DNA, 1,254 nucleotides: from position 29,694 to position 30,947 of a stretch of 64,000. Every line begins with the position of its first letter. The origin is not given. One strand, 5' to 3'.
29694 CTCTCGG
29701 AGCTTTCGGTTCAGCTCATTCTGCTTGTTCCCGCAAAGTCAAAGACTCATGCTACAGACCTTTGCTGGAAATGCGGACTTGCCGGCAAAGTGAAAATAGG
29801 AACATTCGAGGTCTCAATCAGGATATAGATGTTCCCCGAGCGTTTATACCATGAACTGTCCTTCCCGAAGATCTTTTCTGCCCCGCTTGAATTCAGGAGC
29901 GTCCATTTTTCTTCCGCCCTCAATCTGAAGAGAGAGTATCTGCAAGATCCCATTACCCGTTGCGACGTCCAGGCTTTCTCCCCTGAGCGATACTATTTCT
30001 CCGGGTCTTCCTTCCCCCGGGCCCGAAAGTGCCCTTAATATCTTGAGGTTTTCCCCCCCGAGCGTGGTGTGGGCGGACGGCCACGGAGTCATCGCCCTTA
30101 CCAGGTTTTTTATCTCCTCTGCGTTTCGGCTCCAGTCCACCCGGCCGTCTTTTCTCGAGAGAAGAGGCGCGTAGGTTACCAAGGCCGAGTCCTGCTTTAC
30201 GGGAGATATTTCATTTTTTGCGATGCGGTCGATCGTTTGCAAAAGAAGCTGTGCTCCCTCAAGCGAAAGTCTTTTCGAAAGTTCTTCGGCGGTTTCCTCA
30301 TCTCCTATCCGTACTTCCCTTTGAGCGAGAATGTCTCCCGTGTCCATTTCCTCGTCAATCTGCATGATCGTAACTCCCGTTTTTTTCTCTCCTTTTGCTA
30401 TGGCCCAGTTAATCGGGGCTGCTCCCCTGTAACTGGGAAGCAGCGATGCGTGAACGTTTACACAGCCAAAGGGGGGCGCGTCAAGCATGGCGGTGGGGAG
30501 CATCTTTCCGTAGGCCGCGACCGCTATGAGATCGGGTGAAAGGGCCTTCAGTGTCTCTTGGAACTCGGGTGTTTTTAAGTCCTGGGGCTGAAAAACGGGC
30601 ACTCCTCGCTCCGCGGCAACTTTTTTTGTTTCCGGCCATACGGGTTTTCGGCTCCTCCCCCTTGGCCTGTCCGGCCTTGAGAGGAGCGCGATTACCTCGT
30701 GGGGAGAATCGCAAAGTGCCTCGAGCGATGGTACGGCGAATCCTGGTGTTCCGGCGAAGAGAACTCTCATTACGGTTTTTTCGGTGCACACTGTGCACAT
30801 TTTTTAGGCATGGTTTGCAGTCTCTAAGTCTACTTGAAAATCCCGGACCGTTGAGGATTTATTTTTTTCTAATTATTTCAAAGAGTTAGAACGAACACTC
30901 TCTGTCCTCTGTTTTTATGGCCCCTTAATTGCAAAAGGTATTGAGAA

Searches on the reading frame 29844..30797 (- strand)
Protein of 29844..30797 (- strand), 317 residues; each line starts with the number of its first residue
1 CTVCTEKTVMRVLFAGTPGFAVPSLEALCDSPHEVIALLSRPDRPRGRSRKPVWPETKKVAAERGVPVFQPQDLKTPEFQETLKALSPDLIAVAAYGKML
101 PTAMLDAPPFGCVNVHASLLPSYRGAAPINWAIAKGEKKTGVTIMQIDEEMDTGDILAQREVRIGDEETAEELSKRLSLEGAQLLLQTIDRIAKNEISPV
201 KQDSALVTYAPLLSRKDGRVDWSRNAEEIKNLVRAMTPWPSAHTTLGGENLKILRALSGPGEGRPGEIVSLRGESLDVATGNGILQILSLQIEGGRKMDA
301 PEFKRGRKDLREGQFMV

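Call 69: search_protein_families(library=pfam, proteins=[window:29844-30797:-], max_evalue=0.00001)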
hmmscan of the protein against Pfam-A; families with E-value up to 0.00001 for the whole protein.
window:29844-30797:- (317 aa): 2 families
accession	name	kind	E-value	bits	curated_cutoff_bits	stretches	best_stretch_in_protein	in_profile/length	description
PF00551.24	Formyl_trans_N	-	3.5e-46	157.7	26.1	1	11-188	2-180/181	Formyl transferase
PF02911.23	Formyl_trans_C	-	9.9e-27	93.5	21.1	1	213-307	2-99/100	Formyl transferase, C-terminal domain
